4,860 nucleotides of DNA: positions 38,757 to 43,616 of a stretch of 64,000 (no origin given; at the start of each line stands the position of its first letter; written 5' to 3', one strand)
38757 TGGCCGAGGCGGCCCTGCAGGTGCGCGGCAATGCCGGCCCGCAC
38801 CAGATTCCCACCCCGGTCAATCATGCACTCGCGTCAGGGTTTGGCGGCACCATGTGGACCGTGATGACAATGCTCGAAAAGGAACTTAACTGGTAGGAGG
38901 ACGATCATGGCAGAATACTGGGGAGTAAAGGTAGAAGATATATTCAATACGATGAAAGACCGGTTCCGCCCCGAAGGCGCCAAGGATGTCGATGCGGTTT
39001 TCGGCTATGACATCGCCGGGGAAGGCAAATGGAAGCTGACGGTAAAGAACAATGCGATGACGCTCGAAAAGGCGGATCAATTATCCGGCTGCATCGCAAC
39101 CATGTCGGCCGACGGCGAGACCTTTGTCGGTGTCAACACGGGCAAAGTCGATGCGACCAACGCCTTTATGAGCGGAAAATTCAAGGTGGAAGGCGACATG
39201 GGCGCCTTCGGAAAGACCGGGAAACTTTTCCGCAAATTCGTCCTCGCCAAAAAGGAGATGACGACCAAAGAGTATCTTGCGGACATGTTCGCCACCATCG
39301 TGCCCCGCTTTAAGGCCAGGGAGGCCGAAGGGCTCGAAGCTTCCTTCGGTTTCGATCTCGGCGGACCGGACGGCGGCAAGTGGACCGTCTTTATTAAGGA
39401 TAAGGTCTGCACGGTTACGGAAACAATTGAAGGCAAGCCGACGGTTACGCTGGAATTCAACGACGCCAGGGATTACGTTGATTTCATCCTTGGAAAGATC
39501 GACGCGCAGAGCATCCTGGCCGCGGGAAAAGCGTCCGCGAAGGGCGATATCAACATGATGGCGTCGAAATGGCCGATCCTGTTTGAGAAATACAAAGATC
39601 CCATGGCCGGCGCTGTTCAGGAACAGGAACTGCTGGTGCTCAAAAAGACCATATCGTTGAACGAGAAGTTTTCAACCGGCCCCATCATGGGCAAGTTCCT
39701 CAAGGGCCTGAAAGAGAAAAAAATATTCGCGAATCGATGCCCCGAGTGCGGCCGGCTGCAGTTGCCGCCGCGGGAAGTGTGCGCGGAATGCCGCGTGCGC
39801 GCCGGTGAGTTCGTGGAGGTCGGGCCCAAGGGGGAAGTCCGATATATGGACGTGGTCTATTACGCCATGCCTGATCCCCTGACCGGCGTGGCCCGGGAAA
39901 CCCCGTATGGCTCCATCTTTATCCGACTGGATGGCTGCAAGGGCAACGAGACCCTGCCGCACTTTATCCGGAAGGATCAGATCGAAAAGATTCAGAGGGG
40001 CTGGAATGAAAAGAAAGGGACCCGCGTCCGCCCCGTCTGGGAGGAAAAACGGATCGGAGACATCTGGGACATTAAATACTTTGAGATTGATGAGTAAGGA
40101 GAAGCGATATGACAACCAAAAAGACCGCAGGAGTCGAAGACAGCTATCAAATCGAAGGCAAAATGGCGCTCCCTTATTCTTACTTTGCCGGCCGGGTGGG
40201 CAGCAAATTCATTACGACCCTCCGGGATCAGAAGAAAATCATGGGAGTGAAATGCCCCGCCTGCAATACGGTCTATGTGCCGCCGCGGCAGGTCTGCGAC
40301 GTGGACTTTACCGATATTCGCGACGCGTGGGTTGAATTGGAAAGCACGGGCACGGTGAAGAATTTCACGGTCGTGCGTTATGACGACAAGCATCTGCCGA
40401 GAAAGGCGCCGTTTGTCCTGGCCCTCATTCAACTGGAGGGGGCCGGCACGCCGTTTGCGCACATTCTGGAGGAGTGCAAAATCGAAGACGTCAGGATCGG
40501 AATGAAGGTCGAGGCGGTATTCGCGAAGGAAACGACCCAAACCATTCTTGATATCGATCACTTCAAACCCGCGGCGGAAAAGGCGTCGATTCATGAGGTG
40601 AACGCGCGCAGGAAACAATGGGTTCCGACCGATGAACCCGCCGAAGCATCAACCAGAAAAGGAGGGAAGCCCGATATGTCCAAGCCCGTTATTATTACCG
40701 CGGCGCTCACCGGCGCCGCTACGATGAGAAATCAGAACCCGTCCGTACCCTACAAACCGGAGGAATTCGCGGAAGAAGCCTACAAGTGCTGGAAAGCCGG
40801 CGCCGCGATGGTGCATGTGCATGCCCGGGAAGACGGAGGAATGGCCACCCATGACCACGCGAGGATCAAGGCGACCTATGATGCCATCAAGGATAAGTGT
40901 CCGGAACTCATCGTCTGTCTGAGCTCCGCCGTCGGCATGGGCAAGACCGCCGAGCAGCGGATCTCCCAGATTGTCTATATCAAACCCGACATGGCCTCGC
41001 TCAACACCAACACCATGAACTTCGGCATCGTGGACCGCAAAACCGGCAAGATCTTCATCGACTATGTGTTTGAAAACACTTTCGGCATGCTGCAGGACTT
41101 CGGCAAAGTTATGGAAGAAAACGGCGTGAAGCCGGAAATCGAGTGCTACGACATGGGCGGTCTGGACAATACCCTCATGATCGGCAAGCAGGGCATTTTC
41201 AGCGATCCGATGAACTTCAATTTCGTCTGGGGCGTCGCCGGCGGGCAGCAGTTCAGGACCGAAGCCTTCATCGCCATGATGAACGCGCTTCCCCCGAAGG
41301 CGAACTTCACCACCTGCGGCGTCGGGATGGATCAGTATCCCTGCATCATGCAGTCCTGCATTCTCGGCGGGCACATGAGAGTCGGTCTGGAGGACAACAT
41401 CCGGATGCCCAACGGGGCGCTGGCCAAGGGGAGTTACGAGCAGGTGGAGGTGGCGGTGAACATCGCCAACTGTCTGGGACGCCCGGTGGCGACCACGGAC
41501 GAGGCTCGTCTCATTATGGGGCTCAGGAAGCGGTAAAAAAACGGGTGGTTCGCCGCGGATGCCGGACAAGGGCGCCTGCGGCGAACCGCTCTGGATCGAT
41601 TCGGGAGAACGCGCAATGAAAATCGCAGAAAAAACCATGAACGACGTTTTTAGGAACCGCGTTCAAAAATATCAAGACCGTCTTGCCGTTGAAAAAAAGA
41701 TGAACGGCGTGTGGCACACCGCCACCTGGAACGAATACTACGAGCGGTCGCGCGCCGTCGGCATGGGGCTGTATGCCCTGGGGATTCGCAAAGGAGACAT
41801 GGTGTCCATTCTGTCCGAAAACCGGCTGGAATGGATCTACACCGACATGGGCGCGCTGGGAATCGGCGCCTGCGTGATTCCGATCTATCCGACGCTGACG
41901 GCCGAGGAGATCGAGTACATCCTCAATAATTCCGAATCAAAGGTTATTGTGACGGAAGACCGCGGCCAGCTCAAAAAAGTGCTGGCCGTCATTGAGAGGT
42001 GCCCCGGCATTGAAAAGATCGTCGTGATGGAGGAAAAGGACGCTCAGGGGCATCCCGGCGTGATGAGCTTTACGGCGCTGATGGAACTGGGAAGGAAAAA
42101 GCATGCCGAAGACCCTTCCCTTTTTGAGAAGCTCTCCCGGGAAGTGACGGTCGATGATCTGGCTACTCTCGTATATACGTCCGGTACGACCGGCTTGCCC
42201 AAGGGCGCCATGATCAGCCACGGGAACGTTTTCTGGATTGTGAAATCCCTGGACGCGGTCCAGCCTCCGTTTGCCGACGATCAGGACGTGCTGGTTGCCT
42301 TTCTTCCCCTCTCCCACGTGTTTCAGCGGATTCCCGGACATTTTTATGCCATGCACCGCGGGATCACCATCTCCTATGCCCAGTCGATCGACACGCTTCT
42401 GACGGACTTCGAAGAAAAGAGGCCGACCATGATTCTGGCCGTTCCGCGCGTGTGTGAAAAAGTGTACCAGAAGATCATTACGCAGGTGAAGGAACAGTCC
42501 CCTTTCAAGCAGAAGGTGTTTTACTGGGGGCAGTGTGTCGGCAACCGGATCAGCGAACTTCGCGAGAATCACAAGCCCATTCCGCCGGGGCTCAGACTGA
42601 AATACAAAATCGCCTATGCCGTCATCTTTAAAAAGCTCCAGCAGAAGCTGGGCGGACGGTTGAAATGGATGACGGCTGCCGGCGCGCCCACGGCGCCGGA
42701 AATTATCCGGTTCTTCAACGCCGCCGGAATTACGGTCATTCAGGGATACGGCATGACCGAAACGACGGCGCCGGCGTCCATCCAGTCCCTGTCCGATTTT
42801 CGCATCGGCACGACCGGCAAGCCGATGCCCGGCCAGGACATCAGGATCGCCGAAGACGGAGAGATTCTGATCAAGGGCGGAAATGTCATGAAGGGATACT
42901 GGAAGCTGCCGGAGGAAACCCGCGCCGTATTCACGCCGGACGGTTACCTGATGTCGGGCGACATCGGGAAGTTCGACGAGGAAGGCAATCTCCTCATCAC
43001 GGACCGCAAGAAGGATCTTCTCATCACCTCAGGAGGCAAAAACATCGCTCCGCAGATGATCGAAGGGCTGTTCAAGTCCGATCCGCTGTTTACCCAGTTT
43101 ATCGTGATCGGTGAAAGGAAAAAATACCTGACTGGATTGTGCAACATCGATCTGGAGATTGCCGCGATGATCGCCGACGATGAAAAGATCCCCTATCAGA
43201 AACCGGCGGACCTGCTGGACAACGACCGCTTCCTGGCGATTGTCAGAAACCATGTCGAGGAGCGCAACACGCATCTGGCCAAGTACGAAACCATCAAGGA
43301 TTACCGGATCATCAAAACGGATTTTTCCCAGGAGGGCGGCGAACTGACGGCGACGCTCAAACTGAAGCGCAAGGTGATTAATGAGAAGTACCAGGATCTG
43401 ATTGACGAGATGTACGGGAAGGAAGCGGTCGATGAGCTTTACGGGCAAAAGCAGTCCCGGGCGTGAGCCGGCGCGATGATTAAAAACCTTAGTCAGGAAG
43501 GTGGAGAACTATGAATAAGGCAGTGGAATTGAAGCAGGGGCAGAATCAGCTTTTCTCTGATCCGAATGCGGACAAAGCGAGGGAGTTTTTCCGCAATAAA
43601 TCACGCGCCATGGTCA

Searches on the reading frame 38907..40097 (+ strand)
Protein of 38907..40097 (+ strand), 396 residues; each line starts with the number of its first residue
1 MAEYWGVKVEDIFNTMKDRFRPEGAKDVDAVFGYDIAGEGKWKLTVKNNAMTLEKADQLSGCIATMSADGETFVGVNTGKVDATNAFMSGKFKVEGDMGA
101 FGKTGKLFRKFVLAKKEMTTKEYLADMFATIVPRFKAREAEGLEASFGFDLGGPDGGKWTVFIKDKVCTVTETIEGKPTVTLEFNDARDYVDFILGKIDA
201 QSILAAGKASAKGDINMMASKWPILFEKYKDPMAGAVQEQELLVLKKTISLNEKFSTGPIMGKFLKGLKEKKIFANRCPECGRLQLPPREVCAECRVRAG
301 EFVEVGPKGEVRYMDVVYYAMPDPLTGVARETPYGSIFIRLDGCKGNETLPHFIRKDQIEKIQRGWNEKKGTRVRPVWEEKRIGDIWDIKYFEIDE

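Call 3: search_protein_families(library=pfam, proteins=[window:38907-40097:+])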
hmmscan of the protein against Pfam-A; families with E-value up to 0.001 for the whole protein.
window:38907-40097:+ (396 aa): 3 families
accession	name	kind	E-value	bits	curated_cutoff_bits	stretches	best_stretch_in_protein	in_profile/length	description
PF02036.22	SCP2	-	1.4e-22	80.3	21.3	2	14-108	2-100/101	SCP-2 sterol transfer family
PF14864.11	Alkyl_sulf_C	-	9.4e-11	42.5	27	1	8-111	12-116/125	Alkyl sulfatase C-terminal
PF12172.15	zf-ChsH2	-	3.1e-08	33.7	23.2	1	266-298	2-34/37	ChsH2, rubredoxin-like zinc ribbon domain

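Call 11: search_protein_families(library=ncbifam, proteins=[window:38907-40097:+], max_evalue=0.01)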
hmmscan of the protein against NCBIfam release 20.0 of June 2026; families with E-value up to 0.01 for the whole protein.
window:38907-40097:+ (396 aa): 0 families

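Call 77: search_protein_representatives(protein=window:38907-40097:+)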
Query: 396 residues. Proteins with E-value up to 0.001 (for the whole library): 1237; up to 1e-10: 214; up to 1e-30: 27. The best 150 are listed.
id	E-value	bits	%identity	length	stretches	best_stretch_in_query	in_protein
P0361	9.4e-193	657.3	59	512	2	94-396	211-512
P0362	6.0e-178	608.6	67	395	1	1-396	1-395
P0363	2.9e-96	339.6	58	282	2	226-396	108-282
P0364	3.8e-94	332.6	45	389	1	1-395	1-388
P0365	1.4e-88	314.3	43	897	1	8-395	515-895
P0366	1.9e-74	267.7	60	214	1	127-340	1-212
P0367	1.8e-71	257.9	55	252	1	162-386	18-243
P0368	1.0e-69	252.1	49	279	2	236-396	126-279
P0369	4.0e-67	243.6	47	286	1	124-394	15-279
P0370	7.0e-64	233.0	80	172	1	98-230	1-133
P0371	1.8e-59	218.4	42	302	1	49-336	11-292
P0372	8.5e-56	206.3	47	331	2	251-395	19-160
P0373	9.2e-47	176.6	52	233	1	233-396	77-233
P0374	5.0e-46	174.2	52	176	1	235-395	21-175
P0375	3.3e-45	171.5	84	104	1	1-93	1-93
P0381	1.7e-32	129.6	36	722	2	67-234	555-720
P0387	8.3e-31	124.0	36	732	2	8-176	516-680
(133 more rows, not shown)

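Call 78: list_cluster_members(proteins=[P0364, P0365, P0361, P0362, P0381, P0387, P0371, P0369])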
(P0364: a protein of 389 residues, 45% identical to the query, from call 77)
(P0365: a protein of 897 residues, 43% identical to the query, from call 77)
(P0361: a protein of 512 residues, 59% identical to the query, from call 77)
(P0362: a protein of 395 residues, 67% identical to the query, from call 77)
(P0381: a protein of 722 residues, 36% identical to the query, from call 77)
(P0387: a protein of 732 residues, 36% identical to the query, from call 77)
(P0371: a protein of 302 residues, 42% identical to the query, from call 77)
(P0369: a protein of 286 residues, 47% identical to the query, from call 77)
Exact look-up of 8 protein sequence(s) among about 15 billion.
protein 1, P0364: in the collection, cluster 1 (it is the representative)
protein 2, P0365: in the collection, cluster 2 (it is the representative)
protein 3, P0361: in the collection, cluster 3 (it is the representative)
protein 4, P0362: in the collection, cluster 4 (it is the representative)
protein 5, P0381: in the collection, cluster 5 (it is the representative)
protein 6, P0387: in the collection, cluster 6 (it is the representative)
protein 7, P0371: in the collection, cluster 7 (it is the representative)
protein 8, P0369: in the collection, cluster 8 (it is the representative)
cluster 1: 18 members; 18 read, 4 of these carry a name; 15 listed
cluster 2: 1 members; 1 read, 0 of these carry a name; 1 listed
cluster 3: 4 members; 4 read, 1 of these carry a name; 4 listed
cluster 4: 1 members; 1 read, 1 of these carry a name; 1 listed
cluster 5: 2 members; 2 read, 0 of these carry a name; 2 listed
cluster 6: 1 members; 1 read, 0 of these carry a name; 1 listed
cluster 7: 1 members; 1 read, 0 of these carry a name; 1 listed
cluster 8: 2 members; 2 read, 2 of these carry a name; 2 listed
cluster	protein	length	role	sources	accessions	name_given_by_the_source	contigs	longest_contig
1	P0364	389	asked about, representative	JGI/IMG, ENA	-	-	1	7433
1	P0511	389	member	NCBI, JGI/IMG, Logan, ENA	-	uncharacterized OB-fold protein/putative sterol carrier protein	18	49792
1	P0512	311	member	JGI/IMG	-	uncharacterized OB-fold protein/putative sterol carrier protein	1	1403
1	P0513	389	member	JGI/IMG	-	uncharacterized OB-fold protein/putative sterol carrier protein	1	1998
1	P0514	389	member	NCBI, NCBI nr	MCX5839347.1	MAG: SCP2 sterol-binding domain-containing protein [Deltaproteobacteria bacterium] | SCP2 sterol-binding domain-containing protein [Deltaproteobacteria bacterium]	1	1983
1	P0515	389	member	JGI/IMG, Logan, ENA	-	-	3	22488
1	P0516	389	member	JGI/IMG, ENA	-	-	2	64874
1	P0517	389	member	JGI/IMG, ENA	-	-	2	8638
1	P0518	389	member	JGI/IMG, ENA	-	-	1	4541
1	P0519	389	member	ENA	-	-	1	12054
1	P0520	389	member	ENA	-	-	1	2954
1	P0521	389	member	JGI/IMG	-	-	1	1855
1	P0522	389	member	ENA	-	-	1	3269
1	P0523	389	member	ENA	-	-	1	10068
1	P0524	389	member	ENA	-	-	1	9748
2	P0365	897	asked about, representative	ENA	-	-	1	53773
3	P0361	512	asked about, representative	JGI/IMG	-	-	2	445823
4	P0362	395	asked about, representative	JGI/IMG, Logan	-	uncharacterized OB-fold protein/putative sterol carrier protein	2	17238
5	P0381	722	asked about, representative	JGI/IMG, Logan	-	-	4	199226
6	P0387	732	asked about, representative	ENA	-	-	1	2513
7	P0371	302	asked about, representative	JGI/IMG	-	-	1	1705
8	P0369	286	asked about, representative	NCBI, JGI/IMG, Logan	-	uncharacterized OB-fold protein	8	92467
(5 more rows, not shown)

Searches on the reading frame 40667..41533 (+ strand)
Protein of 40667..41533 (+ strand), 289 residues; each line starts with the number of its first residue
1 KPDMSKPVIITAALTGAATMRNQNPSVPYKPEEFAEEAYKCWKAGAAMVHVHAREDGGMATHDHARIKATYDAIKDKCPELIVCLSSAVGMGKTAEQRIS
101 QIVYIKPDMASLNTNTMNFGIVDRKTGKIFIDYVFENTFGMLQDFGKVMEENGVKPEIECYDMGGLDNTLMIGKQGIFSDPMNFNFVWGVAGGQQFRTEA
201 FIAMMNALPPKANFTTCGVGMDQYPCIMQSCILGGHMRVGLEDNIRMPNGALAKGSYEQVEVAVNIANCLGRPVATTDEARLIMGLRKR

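Call 60: search_solved_structures(query=window:40667-41533:+, show_alignments=2)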
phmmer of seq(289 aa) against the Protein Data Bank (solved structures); distinct sequences matched with E-value up to 0.001: 14.
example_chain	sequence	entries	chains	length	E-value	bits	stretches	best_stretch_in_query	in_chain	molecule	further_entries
2y7d_A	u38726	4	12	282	2.2e-48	168.2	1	6-288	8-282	3-KETO-5-AMINOHEXANOATE CLEAVAGE ENZYME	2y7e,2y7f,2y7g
3lot_A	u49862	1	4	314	3.3e-45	157.8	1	7-287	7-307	uncharacterized protein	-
3c6c_A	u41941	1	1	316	8.1e-38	133.5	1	4-287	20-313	3-keto-5-aminohexanoate cleavage enzyme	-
3no5_A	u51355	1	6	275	1.1e-36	129.8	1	4-286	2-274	Uncharacterized protein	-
9zsc_A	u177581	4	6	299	7.1e-35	123.9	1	7-282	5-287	3-keto-5-aminohexanoate cleavage protein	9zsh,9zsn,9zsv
3chv_A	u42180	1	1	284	6.8e-34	120.7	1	5-286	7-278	Prokaryotic domain of unknown function (DUF849) with a TIM barrel fold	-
8rio_A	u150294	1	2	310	1.2e-32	116.6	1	6-287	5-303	3-keto-5-aminohexanoate cleavage protein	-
3e02_A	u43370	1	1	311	1.3e-32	116.5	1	4-284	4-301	uncharacterized protein DUF849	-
8rip_A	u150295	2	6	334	1.4e-32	116.3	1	5-287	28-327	3-keto-5-aminohexanoate cleavage protein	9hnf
3fa5_A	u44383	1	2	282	3.2e-31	111.9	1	5-287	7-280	protein of unknown function (DUF849)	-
3e49_A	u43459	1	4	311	1.6e-29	106.4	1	5-287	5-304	uncharacterized protein DUF849 with a TIM barrel fold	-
5zmu_A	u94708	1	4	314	8.8e-22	80.9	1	9-286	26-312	Cis-epoxysuccinate hydrolase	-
5zmy_A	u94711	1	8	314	2e-21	79.8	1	9-286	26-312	Cis-epoxysuccinate hydrolase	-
4nna_A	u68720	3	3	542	0.00016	24.3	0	22-55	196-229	OBCA, Oxalate Biosynthetic Component A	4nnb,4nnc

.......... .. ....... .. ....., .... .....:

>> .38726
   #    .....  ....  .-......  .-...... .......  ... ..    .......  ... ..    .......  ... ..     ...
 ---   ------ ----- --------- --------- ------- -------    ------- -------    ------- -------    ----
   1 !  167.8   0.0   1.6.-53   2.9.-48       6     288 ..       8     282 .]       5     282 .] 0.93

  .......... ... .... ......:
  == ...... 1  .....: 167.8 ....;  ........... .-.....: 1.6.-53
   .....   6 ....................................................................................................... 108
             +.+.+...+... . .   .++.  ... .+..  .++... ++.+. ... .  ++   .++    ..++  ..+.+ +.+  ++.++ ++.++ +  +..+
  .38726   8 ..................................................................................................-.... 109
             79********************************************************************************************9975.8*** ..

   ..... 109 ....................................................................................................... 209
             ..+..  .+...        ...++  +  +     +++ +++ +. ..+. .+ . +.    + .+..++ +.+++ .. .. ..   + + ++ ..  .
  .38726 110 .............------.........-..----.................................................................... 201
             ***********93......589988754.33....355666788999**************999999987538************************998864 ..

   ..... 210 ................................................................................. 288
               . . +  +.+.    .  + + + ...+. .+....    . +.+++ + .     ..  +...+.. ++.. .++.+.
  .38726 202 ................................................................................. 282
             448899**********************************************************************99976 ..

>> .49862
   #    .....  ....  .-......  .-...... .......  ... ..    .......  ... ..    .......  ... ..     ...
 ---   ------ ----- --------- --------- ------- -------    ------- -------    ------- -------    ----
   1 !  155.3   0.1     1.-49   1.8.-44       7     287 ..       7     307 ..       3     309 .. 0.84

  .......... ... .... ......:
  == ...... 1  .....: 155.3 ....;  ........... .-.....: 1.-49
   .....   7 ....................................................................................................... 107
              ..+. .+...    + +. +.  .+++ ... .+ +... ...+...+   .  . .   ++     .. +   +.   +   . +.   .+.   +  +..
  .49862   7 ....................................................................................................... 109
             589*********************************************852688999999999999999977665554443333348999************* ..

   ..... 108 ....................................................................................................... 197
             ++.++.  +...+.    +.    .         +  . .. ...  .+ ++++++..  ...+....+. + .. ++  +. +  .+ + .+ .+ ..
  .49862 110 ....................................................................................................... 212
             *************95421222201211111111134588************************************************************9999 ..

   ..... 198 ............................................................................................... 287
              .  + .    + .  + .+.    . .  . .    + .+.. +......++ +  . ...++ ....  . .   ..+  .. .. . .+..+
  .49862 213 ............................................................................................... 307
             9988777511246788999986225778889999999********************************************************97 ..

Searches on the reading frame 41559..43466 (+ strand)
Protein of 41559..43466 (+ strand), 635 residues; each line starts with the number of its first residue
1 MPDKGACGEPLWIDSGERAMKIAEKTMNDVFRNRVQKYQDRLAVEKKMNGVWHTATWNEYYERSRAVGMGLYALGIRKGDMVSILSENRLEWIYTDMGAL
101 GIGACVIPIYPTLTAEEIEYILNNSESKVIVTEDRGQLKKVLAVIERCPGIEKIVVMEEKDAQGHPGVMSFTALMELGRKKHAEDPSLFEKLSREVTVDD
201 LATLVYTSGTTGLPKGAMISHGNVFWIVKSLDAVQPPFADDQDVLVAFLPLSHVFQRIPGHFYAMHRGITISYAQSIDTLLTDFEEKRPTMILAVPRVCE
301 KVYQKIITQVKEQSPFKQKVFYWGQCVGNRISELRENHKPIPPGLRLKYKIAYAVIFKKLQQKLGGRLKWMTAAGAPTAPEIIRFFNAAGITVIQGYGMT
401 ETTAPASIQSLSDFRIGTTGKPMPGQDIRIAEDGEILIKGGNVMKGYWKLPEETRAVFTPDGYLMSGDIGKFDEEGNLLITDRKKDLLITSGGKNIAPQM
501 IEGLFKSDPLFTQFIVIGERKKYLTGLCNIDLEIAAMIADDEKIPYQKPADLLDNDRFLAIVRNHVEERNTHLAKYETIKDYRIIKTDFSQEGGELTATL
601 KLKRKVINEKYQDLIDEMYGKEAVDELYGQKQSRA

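Call 3: search_protein_families(library=pfam, proteins=[window:41559-43466:+])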
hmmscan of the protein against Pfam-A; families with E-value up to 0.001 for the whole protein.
window:41559-43466:+ (635 aa): 2 families
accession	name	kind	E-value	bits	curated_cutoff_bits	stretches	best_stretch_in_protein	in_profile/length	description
PF00501.34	AMP-binding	-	7.6e-82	275.6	29.9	1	31-448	1-384/384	AMP-binding enzyme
PF23562.2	AMP-binding_C_3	-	4.3e-10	40.5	20.8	1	486-622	2-123/124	AMP-binding enzyme C-terminal domain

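Call 11: search_protein_families(library=ncbifam, proteins=[window:41559-43466:+], max_evalue=0.01)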
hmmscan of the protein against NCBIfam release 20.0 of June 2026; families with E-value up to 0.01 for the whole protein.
window:41559-43466:+ (635 aa): 103 families (the best 25 are shown)
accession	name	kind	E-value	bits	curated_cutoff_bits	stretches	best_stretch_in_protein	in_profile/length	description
NF038343.1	ligase_FadD11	exception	3.2e-116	389.1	950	1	40-622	14-584/585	fatty acid--CoA ligase FadD11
NF004837.0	PRK06187.1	subfamily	6.1e-76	255.8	476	2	21-312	4-284/531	long-chain-fatty-acid--CoA ligase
NF005801.1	PRK07656.1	equivalog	2.3e-60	204.7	657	2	26-303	2-268/500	FadD3 family acyl-CoA ligase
NF005702.0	PRK07514.1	subfamily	5.6e-56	189.9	558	2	359-518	263-433/506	malonyl-CoA synthase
TIGR01923.1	menE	equivalog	1.9e-55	188.5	330.15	2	369-520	227-383/442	o-succinylbenzoate--CoA ligase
NF041592.1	carboxyl_red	equivalog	3.7e-53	180.5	1300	2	45-314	68-347/1160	carboxylic acid reductase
NF009233.0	PRK12583.1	subfamily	6.3e-53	180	832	2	16-296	9-299/558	fatty acid CoA ligase family protein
NF004114.0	PRK05605.1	equivalog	3.7e-52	177.4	766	2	17-311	26-331/575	long-chain-fatty-acid--CoA ligase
NF002966.0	PRK03640.1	equivalog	3.2e-51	174.4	556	2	362-521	250-418/483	o-succinylbenzoate--CoA ligase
NF005714.0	PRK07529.1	subfamily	4e-49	167.5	632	2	368-518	340-508/640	acyl-CoA synthetase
NF006182.0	PRK08316.1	subfamily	2.1e-48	165.1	663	2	19-298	5-270/523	fatty acyl-CoA synthetase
NF052269.1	Staph_lig_FadD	equivalog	4.4e-47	160.6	650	2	361-523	260-432/499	long-chain-fatty-acid--CoA ligase FadD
NF005307.0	PRK06839.1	equivalog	9.9e-47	159.7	748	2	367-521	265-429/496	o-succinylbenzoate--CoA ligase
NF006523.0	PRK08974.1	equivalog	2.1e-46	158.2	884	3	384-521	344-490/561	long-chain-fatty-acid--CoA ligase FadD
NF006181.0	PRK08314.1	subfamily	1.8e-45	155.3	705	2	53-255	48-258/563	long-chain-fatty-acid--CoA ligase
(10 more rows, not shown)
